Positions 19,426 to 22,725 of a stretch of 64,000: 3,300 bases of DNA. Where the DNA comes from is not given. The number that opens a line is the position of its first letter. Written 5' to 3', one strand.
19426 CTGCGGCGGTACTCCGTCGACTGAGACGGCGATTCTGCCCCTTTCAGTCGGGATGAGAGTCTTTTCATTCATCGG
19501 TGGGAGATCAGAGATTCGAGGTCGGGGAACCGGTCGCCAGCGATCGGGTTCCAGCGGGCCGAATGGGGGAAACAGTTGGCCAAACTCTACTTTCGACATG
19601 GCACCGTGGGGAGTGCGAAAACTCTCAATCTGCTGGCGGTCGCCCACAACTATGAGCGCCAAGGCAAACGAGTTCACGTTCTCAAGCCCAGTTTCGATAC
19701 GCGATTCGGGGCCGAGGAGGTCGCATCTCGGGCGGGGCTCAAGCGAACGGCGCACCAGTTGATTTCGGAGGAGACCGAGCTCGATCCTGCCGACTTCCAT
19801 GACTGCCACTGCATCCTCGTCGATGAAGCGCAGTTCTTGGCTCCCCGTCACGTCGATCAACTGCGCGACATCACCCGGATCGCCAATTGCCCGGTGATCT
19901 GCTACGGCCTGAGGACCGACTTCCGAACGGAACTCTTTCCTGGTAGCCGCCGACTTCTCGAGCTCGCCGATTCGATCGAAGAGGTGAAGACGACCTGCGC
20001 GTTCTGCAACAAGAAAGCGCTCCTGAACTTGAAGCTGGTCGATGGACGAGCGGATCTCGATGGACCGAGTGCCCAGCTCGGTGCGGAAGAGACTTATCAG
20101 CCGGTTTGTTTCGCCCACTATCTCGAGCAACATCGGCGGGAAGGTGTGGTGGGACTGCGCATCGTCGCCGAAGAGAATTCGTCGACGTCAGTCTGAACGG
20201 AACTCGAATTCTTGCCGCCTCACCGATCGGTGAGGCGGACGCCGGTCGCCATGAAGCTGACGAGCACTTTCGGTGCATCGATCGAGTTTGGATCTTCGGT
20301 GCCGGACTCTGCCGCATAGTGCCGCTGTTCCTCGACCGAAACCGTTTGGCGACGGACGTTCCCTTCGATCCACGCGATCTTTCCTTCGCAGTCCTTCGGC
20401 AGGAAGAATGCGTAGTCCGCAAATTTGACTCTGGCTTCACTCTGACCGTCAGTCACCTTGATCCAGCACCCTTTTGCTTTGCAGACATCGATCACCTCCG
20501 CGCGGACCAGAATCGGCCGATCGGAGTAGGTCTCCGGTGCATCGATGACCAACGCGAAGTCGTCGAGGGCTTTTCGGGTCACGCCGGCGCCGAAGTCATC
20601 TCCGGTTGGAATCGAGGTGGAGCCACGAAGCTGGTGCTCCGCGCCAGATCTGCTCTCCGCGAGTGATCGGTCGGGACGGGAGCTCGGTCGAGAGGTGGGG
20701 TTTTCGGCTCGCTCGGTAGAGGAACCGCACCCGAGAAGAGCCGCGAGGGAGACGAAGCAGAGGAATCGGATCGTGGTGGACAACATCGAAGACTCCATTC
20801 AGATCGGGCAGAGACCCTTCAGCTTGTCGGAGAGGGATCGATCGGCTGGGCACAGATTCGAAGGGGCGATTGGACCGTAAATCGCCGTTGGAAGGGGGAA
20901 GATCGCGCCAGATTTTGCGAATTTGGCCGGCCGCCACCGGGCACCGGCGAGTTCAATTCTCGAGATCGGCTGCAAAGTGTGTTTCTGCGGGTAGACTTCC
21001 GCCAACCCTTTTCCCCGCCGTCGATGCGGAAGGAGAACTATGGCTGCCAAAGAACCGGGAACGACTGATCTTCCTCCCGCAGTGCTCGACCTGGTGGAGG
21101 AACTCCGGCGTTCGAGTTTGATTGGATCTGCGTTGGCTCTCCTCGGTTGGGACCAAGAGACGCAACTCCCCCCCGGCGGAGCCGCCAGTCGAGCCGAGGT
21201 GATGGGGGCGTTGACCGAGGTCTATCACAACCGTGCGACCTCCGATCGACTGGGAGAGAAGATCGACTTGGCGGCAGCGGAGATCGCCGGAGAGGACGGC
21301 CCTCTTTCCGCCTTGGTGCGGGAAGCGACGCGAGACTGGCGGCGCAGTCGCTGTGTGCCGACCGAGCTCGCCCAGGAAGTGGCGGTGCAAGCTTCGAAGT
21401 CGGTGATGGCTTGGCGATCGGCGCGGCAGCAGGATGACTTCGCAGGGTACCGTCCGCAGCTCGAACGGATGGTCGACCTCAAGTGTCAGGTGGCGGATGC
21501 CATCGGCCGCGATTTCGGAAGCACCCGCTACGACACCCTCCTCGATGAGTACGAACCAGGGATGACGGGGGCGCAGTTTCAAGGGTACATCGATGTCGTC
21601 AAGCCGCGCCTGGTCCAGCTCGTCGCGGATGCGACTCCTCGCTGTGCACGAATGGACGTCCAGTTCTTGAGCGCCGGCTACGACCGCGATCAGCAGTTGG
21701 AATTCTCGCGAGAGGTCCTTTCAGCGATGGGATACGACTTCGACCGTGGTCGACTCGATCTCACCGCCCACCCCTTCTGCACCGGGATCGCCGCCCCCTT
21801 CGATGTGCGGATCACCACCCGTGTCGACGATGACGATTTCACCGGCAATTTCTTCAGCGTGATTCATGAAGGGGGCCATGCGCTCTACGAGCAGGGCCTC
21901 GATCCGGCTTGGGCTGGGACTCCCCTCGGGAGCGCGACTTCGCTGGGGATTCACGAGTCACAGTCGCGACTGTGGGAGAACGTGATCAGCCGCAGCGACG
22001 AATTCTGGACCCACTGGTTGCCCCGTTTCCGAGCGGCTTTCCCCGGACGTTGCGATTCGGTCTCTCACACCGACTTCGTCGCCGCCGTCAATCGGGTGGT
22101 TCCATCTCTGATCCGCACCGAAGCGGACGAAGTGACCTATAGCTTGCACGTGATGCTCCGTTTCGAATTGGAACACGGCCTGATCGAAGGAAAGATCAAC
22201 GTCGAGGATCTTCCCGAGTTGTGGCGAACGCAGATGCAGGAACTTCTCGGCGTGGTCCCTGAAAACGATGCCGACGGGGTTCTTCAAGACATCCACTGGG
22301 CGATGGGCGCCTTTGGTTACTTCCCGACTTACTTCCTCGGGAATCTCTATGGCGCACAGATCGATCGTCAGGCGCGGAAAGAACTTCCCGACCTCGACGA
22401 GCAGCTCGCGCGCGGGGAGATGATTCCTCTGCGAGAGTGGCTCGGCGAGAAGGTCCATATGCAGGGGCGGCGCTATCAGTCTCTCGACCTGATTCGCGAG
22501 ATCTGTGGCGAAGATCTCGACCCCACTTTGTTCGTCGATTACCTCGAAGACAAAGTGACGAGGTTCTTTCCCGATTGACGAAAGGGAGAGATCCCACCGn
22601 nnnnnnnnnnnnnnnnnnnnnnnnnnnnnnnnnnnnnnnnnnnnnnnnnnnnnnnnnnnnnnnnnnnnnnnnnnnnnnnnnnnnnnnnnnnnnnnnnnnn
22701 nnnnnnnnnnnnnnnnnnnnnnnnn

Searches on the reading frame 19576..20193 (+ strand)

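Call 69: search_protein_families(library=pfam, proteins=[window:19576-20193:+], max_evalue=0.00001)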
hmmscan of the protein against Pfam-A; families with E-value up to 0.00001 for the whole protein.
window:19576-20193:+ (206 aa): 1 family
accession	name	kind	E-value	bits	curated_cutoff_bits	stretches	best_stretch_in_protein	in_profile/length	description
PF00265.24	TK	-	7.8e-38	130.5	20.6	1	3-182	2-176/176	Thymidine kinase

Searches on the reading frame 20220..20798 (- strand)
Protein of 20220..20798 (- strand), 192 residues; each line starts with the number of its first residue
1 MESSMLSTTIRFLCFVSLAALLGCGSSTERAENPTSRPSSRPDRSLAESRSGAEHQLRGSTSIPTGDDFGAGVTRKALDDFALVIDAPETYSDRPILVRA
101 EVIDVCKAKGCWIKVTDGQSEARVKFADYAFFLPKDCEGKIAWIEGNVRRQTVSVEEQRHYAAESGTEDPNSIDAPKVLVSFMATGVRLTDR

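Call 35: search_protein_families(library=pfam, proteins=[window:20220-20798:-], max_evalue=0.01)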
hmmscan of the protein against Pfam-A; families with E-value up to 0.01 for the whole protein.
window:20220-20798:- (192 aa): 1 family
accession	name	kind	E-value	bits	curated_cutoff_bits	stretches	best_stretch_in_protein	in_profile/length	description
PF16267.10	DUF4920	-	3.1e-22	78.9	25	1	98-167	15-85/87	Domain of unknown function (DUF4920)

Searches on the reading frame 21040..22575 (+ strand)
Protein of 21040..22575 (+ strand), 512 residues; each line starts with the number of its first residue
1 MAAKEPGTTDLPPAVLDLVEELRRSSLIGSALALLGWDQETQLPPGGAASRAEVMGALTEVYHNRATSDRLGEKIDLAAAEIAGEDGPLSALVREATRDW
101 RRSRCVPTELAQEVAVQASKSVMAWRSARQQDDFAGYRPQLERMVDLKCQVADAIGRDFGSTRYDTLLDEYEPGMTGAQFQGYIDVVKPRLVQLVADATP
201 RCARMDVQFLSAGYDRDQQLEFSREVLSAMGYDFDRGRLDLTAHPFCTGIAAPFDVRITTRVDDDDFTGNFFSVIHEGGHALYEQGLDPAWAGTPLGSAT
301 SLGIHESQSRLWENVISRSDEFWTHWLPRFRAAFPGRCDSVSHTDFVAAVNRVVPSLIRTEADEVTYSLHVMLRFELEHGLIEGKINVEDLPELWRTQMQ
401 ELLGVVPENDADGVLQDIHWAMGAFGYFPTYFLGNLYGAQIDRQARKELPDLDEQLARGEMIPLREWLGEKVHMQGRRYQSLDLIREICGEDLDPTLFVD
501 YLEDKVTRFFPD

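Call 35: search_protein_families(library=pfam, proteins=[window:21040-22575:+], max_evalue=0.01)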
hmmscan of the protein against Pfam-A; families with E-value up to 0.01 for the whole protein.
window:21040-22575:+ (512 aa): 1 family
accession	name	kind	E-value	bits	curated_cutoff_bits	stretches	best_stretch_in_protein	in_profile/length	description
PF02074.21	Peptidase_M32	-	3.1e-173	577.4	25.1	1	19-506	3-489/489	Carboxypeptidase Taq (M32) metallopeptidase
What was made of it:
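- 21040..22578 (+): Upstream co-directional neighbour, an M32 carboxypeptidase (22-nt gap). It is not a recurrent partner. PF02074 at 3e-173 (call 35).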
